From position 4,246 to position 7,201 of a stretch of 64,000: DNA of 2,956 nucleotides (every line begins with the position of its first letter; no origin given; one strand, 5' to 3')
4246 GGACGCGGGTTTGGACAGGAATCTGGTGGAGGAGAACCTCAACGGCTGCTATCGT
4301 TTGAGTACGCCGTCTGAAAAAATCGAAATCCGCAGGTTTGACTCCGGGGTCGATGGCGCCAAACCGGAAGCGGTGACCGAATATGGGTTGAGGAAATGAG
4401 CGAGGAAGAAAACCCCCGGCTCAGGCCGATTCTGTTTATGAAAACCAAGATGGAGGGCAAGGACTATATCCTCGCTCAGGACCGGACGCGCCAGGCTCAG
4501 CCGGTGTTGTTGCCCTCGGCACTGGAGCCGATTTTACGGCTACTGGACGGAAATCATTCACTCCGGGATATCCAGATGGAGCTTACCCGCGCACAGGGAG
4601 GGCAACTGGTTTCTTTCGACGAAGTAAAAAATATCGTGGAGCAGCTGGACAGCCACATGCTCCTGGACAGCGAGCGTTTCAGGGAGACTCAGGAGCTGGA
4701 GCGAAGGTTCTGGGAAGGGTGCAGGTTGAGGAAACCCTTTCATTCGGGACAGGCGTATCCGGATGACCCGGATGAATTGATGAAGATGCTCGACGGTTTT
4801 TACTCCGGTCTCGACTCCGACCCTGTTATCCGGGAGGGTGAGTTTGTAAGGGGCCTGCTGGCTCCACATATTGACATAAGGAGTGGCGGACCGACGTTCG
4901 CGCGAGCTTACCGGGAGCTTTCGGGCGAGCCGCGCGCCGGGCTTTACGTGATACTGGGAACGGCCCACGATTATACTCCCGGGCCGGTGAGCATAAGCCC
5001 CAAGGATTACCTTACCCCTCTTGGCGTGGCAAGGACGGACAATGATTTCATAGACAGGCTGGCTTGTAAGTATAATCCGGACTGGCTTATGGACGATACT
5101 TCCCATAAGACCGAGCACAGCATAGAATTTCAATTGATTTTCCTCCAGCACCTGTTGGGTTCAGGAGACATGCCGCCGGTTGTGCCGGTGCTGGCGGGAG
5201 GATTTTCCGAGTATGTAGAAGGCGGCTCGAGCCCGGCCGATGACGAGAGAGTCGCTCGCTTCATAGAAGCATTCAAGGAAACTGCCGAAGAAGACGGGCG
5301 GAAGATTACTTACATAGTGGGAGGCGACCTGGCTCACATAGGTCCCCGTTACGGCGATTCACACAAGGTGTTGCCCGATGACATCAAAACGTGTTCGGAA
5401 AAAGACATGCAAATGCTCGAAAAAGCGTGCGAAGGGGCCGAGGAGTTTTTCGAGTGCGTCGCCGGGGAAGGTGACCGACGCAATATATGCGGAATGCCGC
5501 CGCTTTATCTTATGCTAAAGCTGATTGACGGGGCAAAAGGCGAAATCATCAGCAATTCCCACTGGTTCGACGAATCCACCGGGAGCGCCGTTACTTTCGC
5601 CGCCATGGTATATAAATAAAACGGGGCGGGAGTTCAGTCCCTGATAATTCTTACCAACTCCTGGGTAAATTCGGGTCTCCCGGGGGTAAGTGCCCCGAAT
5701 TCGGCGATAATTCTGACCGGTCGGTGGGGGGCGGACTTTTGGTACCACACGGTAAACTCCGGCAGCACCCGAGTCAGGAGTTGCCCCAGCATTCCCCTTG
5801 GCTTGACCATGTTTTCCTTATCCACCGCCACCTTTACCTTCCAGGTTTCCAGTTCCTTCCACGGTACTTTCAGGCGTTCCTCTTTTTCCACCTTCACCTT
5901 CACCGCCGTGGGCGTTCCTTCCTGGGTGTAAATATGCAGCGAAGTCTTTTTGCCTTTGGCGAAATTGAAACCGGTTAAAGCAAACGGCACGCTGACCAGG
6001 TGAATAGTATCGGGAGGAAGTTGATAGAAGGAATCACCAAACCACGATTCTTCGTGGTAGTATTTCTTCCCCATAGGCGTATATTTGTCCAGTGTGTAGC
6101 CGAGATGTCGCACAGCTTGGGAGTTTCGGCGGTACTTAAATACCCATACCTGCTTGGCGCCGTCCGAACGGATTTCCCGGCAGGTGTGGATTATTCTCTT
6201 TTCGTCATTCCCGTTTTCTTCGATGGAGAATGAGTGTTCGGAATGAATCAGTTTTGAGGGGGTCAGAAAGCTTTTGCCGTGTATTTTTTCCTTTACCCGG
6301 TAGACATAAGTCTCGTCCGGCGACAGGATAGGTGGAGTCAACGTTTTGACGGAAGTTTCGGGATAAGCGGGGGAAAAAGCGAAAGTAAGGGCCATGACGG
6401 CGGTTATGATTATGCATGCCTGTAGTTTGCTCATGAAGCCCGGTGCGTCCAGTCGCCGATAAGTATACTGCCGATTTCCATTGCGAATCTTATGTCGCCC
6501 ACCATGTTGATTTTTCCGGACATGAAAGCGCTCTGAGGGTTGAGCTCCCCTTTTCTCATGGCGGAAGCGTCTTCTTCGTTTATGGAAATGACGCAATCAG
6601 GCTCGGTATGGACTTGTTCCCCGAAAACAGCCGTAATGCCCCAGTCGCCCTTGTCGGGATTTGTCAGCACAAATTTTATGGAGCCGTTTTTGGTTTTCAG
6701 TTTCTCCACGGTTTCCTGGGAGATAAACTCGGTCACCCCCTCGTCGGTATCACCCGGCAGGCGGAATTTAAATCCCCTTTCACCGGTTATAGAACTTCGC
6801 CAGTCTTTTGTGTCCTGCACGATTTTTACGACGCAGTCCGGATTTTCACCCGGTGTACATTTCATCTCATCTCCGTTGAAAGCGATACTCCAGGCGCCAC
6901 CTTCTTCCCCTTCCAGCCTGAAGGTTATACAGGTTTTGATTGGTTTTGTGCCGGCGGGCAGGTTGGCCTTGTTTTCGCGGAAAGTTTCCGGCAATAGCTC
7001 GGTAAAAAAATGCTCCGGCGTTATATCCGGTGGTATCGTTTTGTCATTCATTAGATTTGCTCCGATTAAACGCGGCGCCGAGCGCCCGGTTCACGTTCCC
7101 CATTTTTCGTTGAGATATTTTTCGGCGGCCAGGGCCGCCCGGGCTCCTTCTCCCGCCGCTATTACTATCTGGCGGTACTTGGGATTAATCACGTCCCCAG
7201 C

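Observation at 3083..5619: Operon of a membrane-anchored winged-helix protein and an extended MEMO1-family protein, without the usual AMMECR1 or radical SAM partners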

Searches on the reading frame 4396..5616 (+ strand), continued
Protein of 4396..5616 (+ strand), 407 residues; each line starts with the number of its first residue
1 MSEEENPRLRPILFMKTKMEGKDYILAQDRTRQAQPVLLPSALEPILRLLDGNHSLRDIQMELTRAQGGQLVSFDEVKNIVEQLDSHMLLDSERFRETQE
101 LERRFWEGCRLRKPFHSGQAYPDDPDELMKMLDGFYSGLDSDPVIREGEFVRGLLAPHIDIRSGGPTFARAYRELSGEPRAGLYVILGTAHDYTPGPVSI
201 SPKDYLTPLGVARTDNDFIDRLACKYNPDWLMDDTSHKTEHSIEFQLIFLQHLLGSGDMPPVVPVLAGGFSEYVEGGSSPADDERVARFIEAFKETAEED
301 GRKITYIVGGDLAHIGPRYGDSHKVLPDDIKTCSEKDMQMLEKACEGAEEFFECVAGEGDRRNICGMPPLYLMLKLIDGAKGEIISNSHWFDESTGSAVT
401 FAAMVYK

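Call 15: find_encoding_contigs(protein=P0045, flank=8000, max_places=1)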
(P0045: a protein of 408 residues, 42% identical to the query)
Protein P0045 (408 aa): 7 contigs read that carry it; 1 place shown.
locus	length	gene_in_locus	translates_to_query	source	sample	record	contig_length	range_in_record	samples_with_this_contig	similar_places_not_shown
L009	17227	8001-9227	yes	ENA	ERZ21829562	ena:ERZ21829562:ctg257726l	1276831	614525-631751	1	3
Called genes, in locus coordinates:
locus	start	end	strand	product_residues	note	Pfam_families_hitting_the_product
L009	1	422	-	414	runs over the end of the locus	PF00872:Transposase_mut, PF10551:MULE (faint)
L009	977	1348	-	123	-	-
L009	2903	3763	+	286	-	PF13489:Methyltransf_23, PF03848:TehB (weak), PF08241:Methyltransf_11, PF08242:Methyltransf_12, PF13649:Methyltransf_25, PF13847:Methyltransf_31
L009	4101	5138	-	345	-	PF01903:CbiX (faint)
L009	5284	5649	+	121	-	PF13237:Fer4_10 (faint), PF13187:Fer4_9 (faint), PF00037:Fer4, PF12838:Fer4_7 (weak)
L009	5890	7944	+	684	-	PF03571:Peptidase_M49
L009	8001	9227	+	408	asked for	PF01875:Memo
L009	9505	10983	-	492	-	PF03553:Na_H_antiporter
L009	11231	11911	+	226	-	PF00596:Aldolase_II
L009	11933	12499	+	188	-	PF03079:ARD, PF07883:Cupin_2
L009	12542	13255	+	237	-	PF00702:Hydrolase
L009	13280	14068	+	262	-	PF03328:HpcH_HpaI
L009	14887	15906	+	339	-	PF00389:2-Hacid_dh, PF02826:2-Hacid_dh_C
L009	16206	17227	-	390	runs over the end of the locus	PF01263:Aldose_epim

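Call 75: list_cluster_members(proteins=[P0001, P0121, P0005, P0123, P0023, P0045])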
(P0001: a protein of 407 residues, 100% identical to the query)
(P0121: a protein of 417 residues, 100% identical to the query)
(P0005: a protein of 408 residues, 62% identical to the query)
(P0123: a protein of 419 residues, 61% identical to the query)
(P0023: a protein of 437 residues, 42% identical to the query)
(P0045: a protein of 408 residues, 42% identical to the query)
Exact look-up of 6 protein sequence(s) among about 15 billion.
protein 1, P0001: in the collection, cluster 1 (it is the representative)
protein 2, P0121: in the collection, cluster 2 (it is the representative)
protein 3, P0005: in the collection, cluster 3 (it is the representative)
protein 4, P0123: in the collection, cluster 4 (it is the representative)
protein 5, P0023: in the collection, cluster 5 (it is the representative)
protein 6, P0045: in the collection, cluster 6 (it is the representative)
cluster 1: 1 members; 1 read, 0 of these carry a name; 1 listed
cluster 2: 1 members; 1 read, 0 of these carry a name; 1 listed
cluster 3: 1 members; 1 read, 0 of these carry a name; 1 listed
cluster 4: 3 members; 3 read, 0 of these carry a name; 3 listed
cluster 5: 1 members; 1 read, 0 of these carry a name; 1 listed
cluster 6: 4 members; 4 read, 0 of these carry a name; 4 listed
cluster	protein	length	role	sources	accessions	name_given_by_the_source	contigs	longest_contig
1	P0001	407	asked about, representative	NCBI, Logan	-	-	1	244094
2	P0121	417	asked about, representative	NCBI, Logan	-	-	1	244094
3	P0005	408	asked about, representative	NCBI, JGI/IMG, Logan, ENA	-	-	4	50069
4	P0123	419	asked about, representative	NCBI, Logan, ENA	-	-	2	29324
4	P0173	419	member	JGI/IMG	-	-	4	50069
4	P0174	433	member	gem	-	-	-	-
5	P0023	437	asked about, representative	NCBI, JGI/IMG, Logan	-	-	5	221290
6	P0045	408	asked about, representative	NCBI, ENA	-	-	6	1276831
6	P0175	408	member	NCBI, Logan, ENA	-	-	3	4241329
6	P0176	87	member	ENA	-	-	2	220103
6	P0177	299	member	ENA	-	-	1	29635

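Call 90: search_solved_structures(query=window:4396-5616:+, max_evalue=0.001, show_alignments=2)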
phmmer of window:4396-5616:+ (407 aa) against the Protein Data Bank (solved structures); distinct sequences matched with E-value up to 0.001: 3.
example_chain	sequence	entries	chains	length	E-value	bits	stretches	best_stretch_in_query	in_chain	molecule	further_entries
7kq8_A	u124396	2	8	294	1.8e-05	27.1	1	112-275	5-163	Protein MEMO1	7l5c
3bcz_A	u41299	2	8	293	1.9e-05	27.1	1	112-275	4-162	Protein MEMO1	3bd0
7m8h_A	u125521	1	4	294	2.4e-05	26.8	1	112-275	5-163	Protein MEMO1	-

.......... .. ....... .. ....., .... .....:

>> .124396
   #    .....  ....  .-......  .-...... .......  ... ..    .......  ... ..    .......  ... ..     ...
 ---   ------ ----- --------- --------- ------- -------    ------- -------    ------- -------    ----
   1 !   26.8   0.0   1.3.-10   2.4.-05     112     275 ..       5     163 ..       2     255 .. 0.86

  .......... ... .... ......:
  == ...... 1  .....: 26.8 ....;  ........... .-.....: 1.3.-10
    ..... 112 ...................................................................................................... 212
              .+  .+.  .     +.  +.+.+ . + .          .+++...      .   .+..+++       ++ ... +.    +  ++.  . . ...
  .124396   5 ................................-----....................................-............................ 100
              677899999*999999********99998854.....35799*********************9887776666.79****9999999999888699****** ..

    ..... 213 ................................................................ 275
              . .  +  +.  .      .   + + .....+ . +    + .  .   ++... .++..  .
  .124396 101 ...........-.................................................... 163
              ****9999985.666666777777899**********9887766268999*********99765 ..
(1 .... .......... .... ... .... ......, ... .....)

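Call 91: search_solved_structures(query=A2, max_evalue=0.001, show_alignments=1)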
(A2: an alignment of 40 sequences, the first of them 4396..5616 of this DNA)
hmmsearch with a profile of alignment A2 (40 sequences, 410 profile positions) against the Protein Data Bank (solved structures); distinct sequences matched with E-value up to 0.001: 3.
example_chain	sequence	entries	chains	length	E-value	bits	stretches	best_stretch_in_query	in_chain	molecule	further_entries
7kq8_A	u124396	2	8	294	1.9e-25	92.8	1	110-406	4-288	Protein MEMO1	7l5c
3bcz_A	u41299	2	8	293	2.3e-25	92.5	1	110-406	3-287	Protein MEMO1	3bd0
7m8h_A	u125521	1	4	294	1.6e-23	86.4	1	110-406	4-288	Protein MEMO1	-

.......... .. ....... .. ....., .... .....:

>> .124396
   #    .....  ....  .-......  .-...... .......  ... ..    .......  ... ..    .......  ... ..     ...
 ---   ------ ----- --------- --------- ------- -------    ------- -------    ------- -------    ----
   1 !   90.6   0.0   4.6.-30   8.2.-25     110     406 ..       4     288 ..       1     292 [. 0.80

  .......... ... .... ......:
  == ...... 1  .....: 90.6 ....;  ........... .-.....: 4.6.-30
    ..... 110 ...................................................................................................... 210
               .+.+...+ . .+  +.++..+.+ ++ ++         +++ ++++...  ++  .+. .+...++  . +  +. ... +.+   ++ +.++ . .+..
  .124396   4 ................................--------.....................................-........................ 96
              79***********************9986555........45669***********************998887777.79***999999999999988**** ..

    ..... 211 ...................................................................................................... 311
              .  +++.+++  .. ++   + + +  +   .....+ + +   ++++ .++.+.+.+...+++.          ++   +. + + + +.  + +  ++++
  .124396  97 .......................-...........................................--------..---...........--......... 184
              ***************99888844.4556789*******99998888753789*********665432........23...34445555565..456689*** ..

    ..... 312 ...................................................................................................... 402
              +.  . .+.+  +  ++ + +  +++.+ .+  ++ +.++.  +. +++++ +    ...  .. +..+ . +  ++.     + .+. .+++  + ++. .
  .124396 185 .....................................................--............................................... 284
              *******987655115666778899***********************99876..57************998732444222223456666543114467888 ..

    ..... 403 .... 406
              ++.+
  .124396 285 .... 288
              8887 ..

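Call 96: search_protein_families(library=padloc, proteins=[window:4396-5616:+], max_evalue=0.01)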
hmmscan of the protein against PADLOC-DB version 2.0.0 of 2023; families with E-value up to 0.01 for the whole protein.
window:4396-5616:+ (407 aa): 0 families

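Call 97: search_protein_families(library=pfam, proteins=[L006:6583-7149:+, L006:7167-7874:+, L007:6670-7980:+, L002:11241-12041:-], max_evalue=0.1)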
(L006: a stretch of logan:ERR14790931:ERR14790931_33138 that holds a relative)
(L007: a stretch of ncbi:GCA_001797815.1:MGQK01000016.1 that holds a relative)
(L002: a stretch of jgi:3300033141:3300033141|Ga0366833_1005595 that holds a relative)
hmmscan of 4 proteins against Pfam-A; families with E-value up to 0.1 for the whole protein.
L006:6583-7149:+ (189 aa): 0 families

L006:7167-7874:+ (236 aa): 2 families
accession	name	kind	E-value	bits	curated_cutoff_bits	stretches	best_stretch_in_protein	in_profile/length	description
PF01610.23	DDE_Tnp_ISL3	-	0.023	15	23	1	122-223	117-216/240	Transposase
PF04778.17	LMP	-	0.037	14.4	26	1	166-217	17-68/158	LMP repeated region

L007:6670-7980:+ (437 aa): 3 families
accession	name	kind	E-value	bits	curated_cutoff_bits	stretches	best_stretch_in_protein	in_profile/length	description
PF09861.14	Lar_N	-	7.4e-55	185.8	23.3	1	14-205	7-198/204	Lactate racemase N-terminal domain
PF04015.17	DUF362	-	0.00024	21.6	24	1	121-243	59-166/200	Domain of unknown function (DUF362)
PF21113.2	LarA_C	-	0.014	15.8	25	1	280-323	6-51/152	Lactate racemase C-terminal domain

L002:11241-12041:- (266 aa): 1 family
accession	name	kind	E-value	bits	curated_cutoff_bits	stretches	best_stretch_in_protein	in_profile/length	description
PF11306.15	DUF3108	-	1.3e-05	25.5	26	1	153-245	120-198/209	Protein of unknown function (DUF3108)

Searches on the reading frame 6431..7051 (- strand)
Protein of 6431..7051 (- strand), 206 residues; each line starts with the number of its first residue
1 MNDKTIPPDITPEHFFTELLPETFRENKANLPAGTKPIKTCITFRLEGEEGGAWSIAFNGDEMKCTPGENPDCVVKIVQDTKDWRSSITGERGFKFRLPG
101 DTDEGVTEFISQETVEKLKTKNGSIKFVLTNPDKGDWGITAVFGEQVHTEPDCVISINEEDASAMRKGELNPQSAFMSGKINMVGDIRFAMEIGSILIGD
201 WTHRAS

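Call 3: search_protein_families(library=pfam, proteins=[window:6431-7051:-], max_evalue=1)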
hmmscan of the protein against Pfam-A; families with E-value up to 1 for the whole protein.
window:6431-7051:- (206 aa): 1 family
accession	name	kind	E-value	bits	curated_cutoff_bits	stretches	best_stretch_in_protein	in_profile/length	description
PF02036.22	SCP2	-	4e-17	62.8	21.3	2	114-197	12-100/101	SCP-2 sterol transfer family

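Call 4: search_protein_families(library=ncbifam, proteins=[window:6431-7051:-], max_evalue=1)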
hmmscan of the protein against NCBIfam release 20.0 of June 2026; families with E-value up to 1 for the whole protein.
window:6431-7051:- (206 aa): 0 families
